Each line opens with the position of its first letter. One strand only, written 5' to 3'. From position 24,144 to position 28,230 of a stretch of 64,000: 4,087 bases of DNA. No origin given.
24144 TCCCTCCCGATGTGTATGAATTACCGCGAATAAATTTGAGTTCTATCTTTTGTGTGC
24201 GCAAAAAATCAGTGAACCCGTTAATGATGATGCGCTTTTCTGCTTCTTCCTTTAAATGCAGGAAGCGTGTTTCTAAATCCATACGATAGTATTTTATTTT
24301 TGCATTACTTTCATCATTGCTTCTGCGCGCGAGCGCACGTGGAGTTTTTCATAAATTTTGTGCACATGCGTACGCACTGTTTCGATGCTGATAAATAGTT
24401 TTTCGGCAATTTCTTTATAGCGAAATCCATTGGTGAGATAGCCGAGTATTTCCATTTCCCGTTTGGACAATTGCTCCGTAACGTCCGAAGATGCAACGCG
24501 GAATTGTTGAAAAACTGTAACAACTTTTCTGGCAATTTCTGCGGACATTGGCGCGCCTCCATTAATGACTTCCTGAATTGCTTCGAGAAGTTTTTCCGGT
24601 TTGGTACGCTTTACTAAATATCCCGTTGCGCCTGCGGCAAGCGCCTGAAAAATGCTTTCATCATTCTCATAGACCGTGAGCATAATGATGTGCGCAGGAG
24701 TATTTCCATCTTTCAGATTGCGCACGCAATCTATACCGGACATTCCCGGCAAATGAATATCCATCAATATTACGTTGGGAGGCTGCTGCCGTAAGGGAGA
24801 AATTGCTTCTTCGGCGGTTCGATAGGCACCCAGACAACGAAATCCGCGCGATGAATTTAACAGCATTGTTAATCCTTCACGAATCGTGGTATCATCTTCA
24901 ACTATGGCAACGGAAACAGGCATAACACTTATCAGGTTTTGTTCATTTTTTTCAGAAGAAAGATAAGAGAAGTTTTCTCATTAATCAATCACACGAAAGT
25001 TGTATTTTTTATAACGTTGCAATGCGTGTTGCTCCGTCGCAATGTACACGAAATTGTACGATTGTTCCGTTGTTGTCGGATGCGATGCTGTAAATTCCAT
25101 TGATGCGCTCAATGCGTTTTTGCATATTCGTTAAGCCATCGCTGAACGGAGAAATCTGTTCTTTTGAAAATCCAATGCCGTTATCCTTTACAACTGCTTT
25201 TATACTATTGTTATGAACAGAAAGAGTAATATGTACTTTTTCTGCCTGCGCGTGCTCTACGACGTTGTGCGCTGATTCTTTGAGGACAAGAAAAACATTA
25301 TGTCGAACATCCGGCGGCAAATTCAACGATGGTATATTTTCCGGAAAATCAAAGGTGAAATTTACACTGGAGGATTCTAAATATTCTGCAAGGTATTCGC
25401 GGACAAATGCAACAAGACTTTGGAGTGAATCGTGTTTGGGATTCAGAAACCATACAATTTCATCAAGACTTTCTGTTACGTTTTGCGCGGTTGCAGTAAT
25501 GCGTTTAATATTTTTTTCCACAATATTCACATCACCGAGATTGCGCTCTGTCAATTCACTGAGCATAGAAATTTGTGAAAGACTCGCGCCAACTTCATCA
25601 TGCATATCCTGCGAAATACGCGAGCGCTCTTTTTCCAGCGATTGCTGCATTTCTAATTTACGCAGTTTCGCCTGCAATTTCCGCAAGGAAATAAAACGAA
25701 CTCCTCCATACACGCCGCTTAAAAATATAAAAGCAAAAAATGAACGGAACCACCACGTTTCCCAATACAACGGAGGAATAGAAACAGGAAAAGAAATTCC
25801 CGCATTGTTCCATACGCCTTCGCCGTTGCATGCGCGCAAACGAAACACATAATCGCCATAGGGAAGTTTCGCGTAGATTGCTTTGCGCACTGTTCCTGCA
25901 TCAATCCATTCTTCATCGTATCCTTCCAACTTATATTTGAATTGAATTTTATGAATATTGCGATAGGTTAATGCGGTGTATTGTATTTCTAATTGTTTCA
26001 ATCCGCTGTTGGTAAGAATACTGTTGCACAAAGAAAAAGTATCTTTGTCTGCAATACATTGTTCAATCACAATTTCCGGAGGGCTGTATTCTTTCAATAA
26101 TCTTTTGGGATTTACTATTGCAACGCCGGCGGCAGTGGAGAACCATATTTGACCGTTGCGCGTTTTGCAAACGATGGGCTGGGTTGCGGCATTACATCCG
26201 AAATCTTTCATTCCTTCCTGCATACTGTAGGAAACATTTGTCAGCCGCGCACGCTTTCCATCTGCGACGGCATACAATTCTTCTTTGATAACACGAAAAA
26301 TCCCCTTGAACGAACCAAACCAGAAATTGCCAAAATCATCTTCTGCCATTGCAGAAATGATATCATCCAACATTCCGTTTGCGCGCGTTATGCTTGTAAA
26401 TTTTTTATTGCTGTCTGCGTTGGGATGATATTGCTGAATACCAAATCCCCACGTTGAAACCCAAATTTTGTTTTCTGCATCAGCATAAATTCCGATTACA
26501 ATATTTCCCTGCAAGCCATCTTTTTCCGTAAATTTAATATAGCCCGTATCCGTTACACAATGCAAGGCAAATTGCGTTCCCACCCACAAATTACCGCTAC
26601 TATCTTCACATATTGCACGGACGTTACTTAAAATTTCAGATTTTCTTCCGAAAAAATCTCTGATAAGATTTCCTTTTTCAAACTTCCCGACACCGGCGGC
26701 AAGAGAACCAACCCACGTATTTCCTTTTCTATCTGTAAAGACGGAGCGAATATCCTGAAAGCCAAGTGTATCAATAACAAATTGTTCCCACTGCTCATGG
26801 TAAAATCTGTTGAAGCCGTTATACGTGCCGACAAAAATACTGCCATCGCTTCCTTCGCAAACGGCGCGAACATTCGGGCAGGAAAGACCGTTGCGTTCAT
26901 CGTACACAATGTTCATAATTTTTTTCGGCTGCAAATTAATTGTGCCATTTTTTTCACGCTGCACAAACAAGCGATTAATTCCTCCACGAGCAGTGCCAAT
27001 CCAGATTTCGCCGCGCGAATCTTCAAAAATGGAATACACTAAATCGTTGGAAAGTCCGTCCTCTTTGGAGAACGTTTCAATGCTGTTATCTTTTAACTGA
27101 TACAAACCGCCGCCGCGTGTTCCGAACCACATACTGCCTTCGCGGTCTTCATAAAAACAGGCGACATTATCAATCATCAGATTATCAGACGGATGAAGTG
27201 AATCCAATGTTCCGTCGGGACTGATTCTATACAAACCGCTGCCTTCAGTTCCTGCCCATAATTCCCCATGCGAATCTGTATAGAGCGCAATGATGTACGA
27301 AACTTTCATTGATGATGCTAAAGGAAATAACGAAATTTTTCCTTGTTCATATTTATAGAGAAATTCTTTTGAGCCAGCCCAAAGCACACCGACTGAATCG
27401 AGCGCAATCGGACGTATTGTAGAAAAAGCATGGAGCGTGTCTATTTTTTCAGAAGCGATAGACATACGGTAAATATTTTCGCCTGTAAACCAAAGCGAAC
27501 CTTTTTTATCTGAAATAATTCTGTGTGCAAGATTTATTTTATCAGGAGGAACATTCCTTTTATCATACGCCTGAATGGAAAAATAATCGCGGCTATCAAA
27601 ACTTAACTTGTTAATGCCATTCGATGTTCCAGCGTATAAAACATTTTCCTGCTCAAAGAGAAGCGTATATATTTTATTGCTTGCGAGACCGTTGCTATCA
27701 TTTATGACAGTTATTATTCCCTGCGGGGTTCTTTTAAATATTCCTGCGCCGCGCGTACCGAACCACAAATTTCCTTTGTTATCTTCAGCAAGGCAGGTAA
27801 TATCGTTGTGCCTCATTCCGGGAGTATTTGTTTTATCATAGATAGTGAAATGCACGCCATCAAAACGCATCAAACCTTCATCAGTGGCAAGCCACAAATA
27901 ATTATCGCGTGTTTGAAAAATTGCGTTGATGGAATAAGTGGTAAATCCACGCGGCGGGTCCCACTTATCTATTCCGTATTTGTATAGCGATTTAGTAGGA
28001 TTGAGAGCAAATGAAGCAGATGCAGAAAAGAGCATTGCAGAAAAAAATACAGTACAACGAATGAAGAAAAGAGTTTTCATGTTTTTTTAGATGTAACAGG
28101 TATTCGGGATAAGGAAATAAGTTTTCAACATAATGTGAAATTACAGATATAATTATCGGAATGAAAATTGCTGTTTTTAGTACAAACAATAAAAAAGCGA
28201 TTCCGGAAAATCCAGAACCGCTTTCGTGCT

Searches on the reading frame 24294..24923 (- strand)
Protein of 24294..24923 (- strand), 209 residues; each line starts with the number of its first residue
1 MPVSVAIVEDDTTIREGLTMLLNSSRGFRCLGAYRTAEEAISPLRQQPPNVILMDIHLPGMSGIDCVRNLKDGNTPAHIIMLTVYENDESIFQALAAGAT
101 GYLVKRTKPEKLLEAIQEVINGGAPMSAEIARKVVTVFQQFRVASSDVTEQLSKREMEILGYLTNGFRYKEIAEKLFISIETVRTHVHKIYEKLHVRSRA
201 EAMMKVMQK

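Call 8: search_protein_families(library=pfam, proteins=[window:24294-24923:-], max_evalue=0.01)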
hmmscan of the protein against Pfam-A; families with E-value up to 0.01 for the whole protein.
window:24294-24923:- (209 aa): 6 families
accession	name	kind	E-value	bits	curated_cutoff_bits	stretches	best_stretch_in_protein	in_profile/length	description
PF00072.30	Response_reg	-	1.7e-25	89.8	30.2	1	5-117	1-111/111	Response regulator receiver domain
PF00196.25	GerE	-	1.4e-18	66.7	23.5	1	151-204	2-55/57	Bacterial regulatory proteins, luxR family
PF08281.18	Sigma70_r4_2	-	2.7e-06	27.4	25.7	1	150-194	9-54/54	Sigma-70, region 4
PF04545.22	Sigma70_r4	-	0.00023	21.1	24.1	1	151-194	4-48/50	Sigma-70, region 4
PF13556.12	HTH_30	-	0.00038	20.6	27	1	162-196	8-42/59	PucR C-terminal helix-turn-helix domain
PF13384.12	HTH_23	-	0.0089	16.3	24.6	0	155-191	6-41/50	Homeodomain-like domain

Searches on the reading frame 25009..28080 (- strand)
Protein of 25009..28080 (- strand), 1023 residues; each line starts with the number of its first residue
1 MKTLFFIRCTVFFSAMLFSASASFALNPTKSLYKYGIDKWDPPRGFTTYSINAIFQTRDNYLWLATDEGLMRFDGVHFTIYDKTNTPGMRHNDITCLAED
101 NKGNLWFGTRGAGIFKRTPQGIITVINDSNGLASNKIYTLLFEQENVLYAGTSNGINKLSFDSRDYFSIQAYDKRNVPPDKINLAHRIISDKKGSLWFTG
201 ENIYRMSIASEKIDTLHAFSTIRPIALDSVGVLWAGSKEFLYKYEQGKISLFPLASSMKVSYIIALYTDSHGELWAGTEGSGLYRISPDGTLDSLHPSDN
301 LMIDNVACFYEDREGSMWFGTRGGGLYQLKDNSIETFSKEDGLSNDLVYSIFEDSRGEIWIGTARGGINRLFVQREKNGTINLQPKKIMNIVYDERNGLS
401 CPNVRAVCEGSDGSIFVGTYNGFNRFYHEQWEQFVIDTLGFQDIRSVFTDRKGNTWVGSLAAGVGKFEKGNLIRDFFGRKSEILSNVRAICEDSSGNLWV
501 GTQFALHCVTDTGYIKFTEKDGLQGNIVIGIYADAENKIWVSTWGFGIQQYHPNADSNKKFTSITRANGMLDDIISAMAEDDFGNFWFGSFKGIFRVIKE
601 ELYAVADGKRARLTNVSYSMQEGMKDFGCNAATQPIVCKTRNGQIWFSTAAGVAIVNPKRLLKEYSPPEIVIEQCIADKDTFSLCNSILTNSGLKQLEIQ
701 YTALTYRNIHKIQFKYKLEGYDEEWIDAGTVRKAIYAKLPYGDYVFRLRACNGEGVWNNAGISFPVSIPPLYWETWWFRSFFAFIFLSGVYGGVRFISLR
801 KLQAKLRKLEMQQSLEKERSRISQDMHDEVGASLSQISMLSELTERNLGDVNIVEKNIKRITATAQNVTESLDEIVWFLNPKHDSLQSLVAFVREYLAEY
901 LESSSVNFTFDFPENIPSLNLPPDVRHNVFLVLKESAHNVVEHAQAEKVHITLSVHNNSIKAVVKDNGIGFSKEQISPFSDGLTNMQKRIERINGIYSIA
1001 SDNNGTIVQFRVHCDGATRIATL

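Call 8: search_protein_families(library=pfam, proteins=[window:25009-28080:-], max_evalue=0.01)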
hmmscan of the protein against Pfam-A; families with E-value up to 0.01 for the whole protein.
window:25009-28080:- (1023 aa): 8 families
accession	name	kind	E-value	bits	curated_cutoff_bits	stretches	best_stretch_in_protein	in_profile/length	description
PF07494.17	Reg_prop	-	7.1e-58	185.5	20.4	4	89-111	2-24/24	Two component regulator propeller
PF07495.19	Y_Y_Y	-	1.9e-14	53.7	26.6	1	711-766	7-62/65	Y_Y_Y domain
PF02518.31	HATPase_c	-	5.5e-10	40.1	26.4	1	929-1013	6-108/111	Histidine kinase-, DNA gyrase B-, and HSP90-like ATPase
PF07730.19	HisKA_3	-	4.2e-09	37.3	24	1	818-882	1-66/68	Histidine kinase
PF08450.18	SGL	-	5.3e-08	33.2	26.3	1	50-128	42-122/246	SMP-30/Gluconolactonase/LRE-like region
PF13581.12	HATPase_c_2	-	2e-05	25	27.4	1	920-978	23-86/127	Histidine kinase-like ATPase domain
PF24684.1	Vgb_lyase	-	0.0031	16.8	50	0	179-202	219-242/290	Virginiamycin B lyase family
PF13154.11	DUF3991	-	0.0072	17.2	24.5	0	174-212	6-47/74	Protein of unknown function (DUF3991)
